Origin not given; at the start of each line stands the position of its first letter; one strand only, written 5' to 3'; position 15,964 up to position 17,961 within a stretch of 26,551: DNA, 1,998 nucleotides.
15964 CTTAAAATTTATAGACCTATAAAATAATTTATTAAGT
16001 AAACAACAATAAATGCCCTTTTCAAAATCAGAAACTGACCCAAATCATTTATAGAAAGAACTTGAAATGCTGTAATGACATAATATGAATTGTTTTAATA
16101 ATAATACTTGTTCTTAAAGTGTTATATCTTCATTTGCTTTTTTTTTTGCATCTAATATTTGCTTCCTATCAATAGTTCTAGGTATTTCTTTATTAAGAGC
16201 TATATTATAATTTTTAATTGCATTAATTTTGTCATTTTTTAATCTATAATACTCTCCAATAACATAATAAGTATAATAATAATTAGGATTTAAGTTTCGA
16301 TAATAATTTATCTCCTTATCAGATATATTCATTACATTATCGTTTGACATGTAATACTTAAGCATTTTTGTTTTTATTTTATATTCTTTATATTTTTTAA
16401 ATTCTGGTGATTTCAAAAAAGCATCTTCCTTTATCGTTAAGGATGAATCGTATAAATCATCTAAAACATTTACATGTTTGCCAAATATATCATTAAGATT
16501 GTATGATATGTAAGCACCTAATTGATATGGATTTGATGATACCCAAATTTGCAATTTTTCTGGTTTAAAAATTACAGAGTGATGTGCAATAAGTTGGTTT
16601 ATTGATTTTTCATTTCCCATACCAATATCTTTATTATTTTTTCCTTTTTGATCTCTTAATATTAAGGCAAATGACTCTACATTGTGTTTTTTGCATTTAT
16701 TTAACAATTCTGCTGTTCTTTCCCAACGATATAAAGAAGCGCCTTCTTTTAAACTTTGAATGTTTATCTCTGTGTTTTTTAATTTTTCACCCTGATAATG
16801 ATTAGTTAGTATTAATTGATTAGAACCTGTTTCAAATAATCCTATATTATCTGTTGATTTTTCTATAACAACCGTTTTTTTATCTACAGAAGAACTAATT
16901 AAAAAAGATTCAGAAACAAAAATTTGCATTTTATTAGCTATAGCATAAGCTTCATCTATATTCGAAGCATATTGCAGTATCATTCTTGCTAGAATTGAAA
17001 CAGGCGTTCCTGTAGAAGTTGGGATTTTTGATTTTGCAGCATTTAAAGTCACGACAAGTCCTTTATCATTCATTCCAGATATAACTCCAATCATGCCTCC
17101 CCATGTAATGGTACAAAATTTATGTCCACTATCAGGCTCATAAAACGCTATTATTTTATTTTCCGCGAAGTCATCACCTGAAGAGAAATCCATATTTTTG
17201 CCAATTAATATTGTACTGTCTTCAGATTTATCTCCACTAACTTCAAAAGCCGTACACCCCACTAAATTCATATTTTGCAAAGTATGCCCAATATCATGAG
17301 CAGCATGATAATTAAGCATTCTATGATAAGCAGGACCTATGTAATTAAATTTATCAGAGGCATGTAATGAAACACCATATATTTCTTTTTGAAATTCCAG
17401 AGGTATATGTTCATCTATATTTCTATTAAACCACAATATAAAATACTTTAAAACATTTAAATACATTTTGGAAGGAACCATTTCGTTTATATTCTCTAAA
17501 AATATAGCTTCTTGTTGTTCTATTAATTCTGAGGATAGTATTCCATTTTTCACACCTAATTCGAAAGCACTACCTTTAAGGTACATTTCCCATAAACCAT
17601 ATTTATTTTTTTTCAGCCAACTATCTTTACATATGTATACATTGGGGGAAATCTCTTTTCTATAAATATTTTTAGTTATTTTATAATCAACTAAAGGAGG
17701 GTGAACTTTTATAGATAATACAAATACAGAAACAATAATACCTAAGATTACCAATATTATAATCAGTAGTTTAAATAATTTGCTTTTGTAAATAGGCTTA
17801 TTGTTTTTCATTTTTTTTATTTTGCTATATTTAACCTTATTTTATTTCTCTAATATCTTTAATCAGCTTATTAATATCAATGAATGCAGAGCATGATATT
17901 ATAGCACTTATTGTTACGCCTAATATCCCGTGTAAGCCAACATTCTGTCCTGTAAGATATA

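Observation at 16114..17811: Membrane-anchored Ntn-hydrolase (C45/acyl-CoA:6-APA-acyltransferase-like) with a TPR-like tail as the terminal gene of the lipid operon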

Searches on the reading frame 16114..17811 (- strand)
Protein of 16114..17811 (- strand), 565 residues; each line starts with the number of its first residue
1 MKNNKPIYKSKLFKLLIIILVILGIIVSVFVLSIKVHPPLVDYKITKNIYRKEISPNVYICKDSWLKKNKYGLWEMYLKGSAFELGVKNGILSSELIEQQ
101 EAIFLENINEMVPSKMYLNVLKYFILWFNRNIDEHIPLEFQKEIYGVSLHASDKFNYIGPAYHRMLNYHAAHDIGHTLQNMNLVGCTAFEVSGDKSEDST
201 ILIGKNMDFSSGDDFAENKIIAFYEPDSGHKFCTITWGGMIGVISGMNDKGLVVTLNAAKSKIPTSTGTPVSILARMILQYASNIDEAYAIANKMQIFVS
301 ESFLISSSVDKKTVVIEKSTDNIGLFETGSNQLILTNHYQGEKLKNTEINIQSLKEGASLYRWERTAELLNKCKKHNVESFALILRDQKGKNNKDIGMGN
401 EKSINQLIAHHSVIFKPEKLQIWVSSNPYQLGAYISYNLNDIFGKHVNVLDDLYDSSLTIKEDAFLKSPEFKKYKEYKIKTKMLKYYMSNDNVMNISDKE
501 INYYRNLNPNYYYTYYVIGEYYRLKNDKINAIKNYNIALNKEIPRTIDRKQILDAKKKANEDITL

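Call 3: search_protein_families(library=pfam, proteins=[window:16114-17811:-], max_evalue=1)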
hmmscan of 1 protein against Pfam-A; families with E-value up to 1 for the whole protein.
window:16114-17811:- (565 aa): 1 family
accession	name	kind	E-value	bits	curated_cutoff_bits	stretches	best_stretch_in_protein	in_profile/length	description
PF03417.21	AAT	-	1.1e-23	84.5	23.2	1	198-424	4-218/225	Acyl-coenzyme A:6-aminopenicillanic acid acyl-transferase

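Call 4: search_protein_families(library=ncbifam, proteins=[window:16114-17811:-], max_evalue=1)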
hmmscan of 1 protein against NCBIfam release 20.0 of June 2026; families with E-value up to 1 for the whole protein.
window:16114-17811:- (565 aa): 1 family
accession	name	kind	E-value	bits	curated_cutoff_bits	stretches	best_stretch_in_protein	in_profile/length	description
NF040521.1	C45_proenzyme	subfamily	3.3e-62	210.6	85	1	79-421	1-312/313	C45 family autoproteolytic acyltransferase/hydrolase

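Call 8: search_solved_structures(query=window:16114-17811:-, max_evalue=1, show_alignments=3)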
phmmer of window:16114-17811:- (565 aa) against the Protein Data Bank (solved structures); distinct sequences matched with E-value up to 1: 7.
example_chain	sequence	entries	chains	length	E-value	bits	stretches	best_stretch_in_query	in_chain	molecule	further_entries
2x1d_A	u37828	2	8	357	0.36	12.5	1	78-293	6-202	ACYL-COENZYME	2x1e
2kc7_A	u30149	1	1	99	0.46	12.1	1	513-562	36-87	bfr218_protein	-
9gzg_A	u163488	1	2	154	0.47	12.1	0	498-558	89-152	Engineered CTPR protein with glutamic acids for conductivity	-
8tr1_A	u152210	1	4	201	0.55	11.9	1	439-464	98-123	Hypoxanthine-guanine phosphoribosyltransferase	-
8ts4_A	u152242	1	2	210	0.59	11.8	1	439-464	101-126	Hypoxanthine-guanine phosphoribosyltransferase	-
5jsq_A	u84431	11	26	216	0.62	11.7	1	439-464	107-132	hypoxanthine-guanine phosphoribosyltranferase | Hypoxanthine-guanine phosphoribosyltransferase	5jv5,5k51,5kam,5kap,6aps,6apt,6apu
2x1c_A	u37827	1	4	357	0.9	11.2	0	200-293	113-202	ACYL-COENZYME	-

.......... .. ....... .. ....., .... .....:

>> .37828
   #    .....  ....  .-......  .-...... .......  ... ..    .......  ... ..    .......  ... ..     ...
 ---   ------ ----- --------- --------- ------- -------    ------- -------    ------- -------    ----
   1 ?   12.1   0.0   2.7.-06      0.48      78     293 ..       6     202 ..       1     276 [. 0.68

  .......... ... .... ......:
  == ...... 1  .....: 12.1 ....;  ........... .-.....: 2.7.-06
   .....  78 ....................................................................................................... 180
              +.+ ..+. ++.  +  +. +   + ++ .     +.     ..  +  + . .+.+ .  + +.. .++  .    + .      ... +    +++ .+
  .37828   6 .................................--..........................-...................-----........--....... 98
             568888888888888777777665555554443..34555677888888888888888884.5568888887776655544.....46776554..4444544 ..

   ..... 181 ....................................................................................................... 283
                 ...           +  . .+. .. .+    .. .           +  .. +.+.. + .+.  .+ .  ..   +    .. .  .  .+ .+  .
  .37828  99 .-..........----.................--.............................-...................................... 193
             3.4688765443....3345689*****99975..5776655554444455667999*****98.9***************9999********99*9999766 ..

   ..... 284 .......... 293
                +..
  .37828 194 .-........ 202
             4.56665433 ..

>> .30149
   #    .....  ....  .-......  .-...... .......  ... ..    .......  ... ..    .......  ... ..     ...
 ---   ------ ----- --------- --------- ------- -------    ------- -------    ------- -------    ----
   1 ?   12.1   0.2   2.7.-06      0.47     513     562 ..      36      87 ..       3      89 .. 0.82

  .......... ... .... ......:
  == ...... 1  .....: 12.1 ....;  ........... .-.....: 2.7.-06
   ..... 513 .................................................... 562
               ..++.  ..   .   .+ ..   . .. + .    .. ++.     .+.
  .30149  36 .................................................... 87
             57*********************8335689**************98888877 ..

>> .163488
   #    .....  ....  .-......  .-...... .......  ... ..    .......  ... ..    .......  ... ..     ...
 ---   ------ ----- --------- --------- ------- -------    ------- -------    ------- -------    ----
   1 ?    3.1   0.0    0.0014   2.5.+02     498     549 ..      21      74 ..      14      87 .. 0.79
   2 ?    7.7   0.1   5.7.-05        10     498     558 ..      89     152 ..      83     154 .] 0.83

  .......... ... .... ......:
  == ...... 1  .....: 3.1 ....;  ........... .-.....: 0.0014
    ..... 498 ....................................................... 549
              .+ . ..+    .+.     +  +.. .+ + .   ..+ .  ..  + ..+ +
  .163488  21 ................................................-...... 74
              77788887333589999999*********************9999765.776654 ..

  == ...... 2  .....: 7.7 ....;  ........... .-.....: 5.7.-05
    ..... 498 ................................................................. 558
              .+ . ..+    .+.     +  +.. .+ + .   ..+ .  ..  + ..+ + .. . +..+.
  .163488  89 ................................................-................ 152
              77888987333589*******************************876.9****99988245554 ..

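Call 9: find_homologous_proteins(query=window:16114-17811:-)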
Query window:16114-17811:- (565 aa): 6402 proteins with E <= 0.001 among 8000 candidates; the best 120 are listed.
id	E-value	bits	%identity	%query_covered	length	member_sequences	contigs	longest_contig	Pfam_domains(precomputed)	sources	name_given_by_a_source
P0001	0.0e+0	1261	100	100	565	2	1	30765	PF03417.22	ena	-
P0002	2.8e-217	741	62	94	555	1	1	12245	PF03417.22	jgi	-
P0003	3.1e-215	734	63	92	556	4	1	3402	PF03417.22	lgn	-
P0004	4.5e-214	730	59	99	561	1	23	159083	PF03417.22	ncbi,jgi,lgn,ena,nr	ncbi:MAG: peptidase C45 [Bacteroidetes bacterium]|jgi:isopenicillin-N N-acyltransferase like protein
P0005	7.5e-214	729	59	96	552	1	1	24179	PF03417.22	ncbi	ncbi:MAG: C45 family peptidase, partial [Bacteroidota bacterium]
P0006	2.4e-211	721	58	99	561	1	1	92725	PF03417.22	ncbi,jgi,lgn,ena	-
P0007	1.7e-210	718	55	98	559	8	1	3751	PF03417.22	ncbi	-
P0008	3.8e-210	717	60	95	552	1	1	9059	PF03417.22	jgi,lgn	-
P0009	4.2e-210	717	60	95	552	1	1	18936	PF03417.22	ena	-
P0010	4.8e-209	713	64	87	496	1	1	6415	PF03417.22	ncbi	-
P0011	6.6e-208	710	54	98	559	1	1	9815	PF03417.22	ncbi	-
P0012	1.6e-207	708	57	94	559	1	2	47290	PF03417.22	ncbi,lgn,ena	ncbi:MAG: C45 family peptidase [Bacteroidota bacterium]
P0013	1.5e-206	705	55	96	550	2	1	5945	PF03417.22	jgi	jgi:isopenicillin-N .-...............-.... protein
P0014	2.2e-206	705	54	98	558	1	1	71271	PF03417.22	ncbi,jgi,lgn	-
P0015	1.0e-205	703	58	96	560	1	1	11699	PF03417.22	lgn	-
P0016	3.9e-205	701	53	100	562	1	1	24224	PF03417.22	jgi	jgi:hypothetical protein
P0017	2.3e-204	698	55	96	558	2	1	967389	PF03417.22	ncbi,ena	-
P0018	2.8e-204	698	56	98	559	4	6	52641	PF03417.22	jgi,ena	-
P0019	4.2e-204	697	55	96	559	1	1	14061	PF03417.22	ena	-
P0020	5.0e-204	697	57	97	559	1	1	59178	PF03417.22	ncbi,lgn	-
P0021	6.8e-204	696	55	97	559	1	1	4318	PF03417.22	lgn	-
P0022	1.0e-203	696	56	96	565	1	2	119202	PF03417.22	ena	-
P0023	1.1e-203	696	55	98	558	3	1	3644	PF03417.22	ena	-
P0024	1.6e-203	695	54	96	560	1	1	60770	PF03417.22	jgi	-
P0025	1.6e-203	695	55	97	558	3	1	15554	PF03417.22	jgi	-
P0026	2.6e-203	695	55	96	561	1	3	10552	PF03417.22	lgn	-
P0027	5.7e-203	693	58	94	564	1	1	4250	PF03417.22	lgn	-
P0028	5.9e-203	693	56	98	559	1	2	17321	PF03417.22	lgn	-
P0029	1.2e-202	692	54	98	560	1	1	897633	PF03417.22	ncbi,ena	-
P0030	1.2e-202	692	56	97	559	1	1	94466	PF03417.22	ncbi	-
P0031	1.7e-202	692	55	96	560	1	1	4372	PF03417.22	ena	-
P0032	1.8e-202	692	55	97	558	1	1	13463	PF03417.22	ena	-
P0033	1.9e-202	692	58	93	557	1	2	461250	PF03417.22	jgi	jgi:isopenicillin-N N-acyltransferase like protein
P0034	2.1e-202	692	54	96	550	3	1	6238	PF03417.22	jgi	jgi:isopenicillin-N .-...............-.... protein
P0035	2.4e-202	691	54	98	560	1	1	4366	PF03417.22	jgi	jgi:isopenicillin-N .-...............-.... protein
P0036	2.5e-202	691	57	94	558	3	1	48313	PF03417.22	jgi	-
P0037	3.8e-202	691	58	93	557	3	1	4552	PF03417.22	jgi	jgi:hypothetical protein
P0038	5.1e-202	690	54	98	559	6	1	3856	PF03417.22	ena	-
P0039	8.5e-202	690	55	99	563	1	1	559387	PF03417.22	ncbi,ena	-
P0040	1.4e-201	689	54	98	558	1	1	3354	PF03417.22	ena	-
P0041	1.5e-201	689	54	98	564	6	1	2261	PF03417.22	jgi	jgi:isopenicillin-N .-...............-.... protein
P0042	3.8e-201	687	54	97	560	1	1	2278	PF03417.22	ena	-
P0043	5.6e-201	687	54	96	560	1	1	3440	PF03417.22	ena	-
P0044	5.8e-201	687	55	97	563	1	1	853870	PF03417.22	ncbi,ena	-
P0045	1.9e-200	685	55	97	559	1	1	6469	PF03417.22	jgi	jgi:isopenicillin-N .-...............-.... protein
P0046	2.1e-200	685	57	96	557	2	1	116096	PF03417.22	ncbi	-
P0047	3.9e-199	681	55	97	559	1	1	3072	PF03417.22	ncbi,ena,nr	ncbi:MAG: choloylglycine hydrolase [Bacteroidales bacterium]|nr:choloylglycine hydrolase [Bacteroida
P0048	5.7e-199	680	53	98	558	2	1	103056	PF03417.22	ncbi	ncbi:MAG: C45 family peptidase [Bacteroidota bacterium]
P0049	1.0e-198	679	54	97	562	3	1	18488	PF03417.22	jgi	-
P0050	8.9e-198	676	54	97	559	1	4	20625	PF03417.22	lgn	-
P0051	1.0e-197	676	54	95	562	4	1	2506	PF03417.22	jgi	jgi:hypothetical protein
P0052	1.9e-197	675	54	98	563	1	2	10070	PF03417.22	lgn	-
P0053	3.9e-197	674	53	97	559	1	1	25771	PF03417.22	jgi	jgi:hypothetical protein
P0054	4.7e-197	674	54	98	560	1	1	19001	PF03417.22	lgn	-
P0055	5.2e-197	674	53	98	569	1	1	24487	PF03417.22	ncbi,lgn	ncbi:MAG: C45 family peptidase [Bacteroidota bacterium]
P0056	6.5e-197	673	55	92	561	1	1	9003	PF03417.22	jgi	jgi:isopenicillin-N N-acyltransferase like protein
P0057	8.0e-197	673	54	94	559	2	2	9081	PF03417.22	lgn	-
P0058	1.2e-196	673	56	93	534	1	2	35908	PF03417.22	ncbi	ncbi:MAG: C45 family autoproteolytic acyltransferase/hydrolase [Bacteroidota bacterium]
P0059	2.7e-196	671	55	97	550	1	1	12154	PF03417.22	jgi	jgi:hypothetical protein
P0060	2.8e-196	671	54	96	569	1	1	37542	PF03417.22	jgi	jgi:isopenicillin-N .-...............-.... protein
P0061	1.9e-195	669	53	98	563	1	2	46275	PF03417.22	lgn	-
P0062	4.7e-195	667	57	96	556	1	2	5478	PF03417.22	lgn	-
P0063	6.7e-195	667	54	97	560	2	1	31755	PF03417.22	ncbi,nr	ncbi:MAG: hypothetical protein GY790_07850 [Bacteroidetes bacterium]|nr:hypothetical protein [Bacter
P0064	1.0e-194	666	54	96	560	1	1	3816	PF03417.22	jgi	jgi:hypothetical protein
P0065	2.2e-194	665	53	99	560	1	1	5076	PF03417.22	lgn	-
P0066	2.5e-194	665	54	96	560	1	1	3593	PF03417.22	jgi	jgi:hypothetical protein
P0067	1.4e-193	662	53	94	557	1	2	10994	PF03417.22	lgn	-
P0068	9.5e-193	660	53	97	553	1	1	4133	PF03417.22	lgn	-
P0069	1.5e-192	659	53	96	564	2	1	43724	PF03417.22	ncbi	ncbi:MAG: C45 family peptidase [Bacteroidales bacterium]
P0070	1.6e-192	659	54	95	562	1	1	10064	PF03417.22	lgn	-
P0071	7.1e-192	657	55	93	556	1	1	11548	PF03417.22,PF21033.5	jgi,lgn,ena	-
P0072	2.6e-191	655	54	92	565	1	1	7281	PF03417.22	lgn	-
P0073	3.1e-191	655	52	98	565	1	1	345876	PF03417.22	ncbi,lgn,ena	-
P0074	3.1e-191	655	52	98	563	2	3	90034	PF03417.22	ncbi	-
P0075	3.4e-191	655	55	98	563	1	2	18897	PF03417.22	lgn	-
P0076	4.5e-191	654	51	98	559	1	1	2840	PF03417.22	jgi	jgi:isopenicillin-N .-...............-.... protein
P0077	1.0e-190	653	53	96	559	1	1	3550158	PF03417.22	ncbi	ncbi:MAG: C45 family autoproteolytic acyltransferase/hydrolase [Breznakibacter sp.]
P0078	1.1e-190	653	52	98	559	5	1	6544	PF03417.22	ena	-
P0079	2.7e-190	652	55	95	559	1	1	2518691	PF03417.22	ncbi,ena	-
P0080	4.8e-190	651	53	96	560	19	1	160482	PF03417.22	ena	-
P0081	5.8e-190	651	56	90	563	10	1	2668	PF03417.22,PF21033.5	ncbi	-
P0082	1.6e-189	649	55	93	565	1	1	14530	PF03417.22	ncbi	ncbi:C45 family autoproteolytic acyltransferase/hydrolase [Bacteroidota bacterium]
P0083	2.3e-189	649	56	93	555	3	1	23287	PF03417.22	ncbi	-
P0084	2.4e-189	648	50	99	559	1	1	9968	PF03417.22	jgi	jgi:isopenicillin-N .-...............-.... protein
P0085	3.4e-189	648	53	97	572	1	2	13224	PF03417.22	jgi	-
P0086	3.5e-189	648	54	98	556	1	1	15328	PF03417.22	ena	-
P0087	6.9e-189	647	53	98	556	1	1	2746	PF03417.22,PF00515.35,PF13181.13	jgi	jgi:tetratricopeptide (TPR) repeat protein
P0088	9.9e-189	646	53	93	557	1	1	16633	PF03417.22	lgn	-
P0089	1.1e-188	646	53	93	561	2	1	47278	PF03417.22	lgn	-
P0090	3.7e-187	641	51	98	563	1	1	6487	PF03417.22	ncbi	-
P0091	5.0e-187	641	51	95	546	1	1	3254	PF03417.22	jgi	jgi:hypothetical protein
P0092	7.7e-187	640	53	93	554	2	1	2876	PF03417.22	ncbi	-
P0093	9.2e-187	640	52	97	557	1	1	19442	PF03417.22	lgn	-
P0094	3.4e-186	638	53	93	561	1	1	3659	PF03417.22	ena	-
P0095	1.1e-185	636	51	94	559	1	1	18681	PF03417.22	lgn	-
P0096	4.6e-185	634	54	96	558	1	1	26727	PF03417.22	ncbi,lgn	-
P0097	6.5e-185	634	53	95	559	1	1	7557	PF03417.22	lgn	-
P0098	1.6e-184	633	53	96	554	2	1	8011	PF03417.22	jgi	jgi:predicted choloylglycine hydrolase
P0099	1.7e-184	633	53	93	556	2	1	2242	PF03417.22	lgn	-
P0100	1.9e-184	632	53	97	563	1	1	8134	PF03417.22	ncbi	-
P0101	2.3e-184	632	52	96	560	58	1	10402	PF03417.22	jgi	jgi:isopenicillin-N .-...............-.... protein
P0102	3.4e-184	631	53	95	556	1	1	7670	PF03417.22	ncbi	-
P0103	8.9e-184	630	52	93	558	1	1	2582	PF03417.22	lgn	-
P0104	2.3e-183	629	52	97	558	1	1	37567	PF03417.22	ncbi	-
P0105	4.5e-183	628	51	93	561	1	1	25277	PF03417.22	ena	-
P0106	8.4e-183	627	53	94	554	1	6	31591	PF03417.22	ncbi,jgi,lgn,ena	-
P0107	1.1e-182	626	50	95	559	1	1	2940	PF03417.22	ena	-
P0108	1.5e-182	626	50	93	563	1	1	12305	PF03417.22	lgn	-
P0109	3.1e-182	625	52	93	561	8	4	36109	PF03417.22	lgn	-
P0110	5.8e-182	624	50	97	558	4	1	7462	PF03417.22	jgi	-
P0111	9.3e-182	623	50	97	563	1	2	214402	PF03417.22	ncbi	-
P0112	9.9e-182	623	49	97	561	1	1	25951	PF03417.22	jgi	-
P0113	2.2e-181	622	48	98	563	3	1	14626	PF03417.22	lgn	-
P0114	1.5e-180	619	51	92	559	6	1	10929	PF03417.22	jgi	-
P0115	2.0e-180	619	51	98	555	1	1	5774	PF03417.22,PF21033.5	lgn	-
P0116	2.1e-180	619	49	97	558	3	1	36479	PF03417.22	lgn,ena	-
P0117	2.4e-180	619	63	77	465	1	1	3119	PF03417.22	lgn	-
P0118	1.7e-179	616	52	93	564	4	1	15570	PF03417.22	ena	-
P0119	3.0e-179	615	53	92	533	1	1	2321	PF03417.22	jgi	jgi:hypothetical protein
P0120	3.7e-179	615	50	94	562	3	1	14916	PF03417.22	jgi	jgi:hypothetical protein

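Call 10: find_related_loci(query=window:16114-17811:-, collection=genome_contigs, flank=10000)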
Query window:16114-17811:- (565 aa) in genome_contigs; peptide patterns used: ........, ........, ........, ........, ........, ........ (x = any residue, [..] = any of these).
103 stretches matched a pattern; 17 encode a relative of the query (tblastn E <= 1e-3); 17 distinct loci.
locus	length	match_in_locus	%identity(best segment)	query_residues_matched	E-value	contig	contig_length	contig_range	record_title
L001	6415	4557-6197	61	9-556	0e+0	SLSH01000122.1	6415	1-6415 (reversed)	MAG: Bacteroidales bacterium isolate CSSed165cm_598R1 CSSed16-5cm-57223, whole genome shotgun sequence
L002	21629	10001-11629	57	12-554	0e+0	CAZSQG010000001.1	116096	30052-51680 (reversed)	MAG TPA_asm: uncultured Marinilabiliaceae bacterium isolate SRP192927_co6_672 genome assembly, contig: NODE_103_length_1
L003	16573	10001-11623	56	12-552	0e+0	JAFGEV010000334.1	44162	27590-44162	MAG: Prolixibacteraceae bacterium isolate Zod_Metabat.1255 k87_8318736, whole genome shotgun sequence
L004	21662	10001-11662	53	3-552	0e+0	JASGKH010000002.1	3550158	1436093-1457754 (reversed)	MAG: Breznakibacter sp. isolate 5N570 JMF-2111-06-0005.ont.bin.570_1, whole genome shotgun sequence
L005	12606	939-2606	46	13-561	7e-166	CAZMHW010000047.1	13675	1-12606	MAG TPA_asm: uncultured Akkermansia sp. isolate SRP296810_co1_341 genome assembly, contig: NODE_5078_length_13675_cov_3.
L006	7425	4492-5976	48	60-552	1e-155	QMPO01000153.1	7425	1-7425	MAG: Bacteroidetes bacterium isolate B17_G6 B17_Guay6_scaffold_10003, whole genome shotgun sequence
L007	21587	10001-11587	45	29-553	7e-151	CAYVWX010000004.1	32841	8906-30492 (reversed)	MAG TPA_asm: uncultured Lentimicrobiaceae bacterium isolate SRP163575_co1_344 genome assembly, contig: NODE_2589_length_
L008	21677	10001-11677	43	11-563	6e-150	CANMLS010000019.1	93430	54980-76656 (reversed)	uncultured Aquimarina sp. isolate 637-3Z.fasta genome assembly, contig: NODE_19, whole genome shotgun sequence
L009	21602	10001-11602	43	17-552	9e-144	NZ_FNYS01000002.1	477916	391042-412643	Myroides marinus strain DSM 23048, whole genome shotgun sequence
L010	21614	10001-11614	43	7-543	3e-143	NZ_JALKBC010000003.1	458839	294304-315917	Arenibacter sp. F26102 scaffold3_size458839, whole genome shotgun sequence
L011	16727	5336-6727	46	7-460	1e-142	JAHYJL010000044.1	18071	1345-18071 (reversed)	MAG: Bacteroidales bacterium isolate KA21 NODE_1578_length_18071_cov_4.947949, whole genome shotgun sequence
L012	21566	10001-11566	42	25-543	5e-140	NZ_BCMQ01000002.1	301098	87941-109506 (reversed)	Myroides odoratimimus strain CCUG 39352, whole genome shotgun sequence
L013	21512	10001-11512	43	55-552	4e-137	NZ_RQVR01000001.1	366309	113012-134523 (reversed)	Flavobacterium macacae strain YIM 102600 Scaffold1, whole genome shotgun sequence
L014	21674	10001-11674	43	5-559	4e-146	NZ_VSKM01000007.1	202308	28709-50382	Bizionia saleffrena strain HFD NODE_7_length_202308_cov_229.513, whole genome shotgun sequence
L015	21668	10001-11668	43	9-560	3e-149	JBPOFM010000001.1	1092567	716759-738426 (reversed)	MAG: Aquaticitalea sp. isolate MAG_04 MAG_04_1, whole genome shotgun sequence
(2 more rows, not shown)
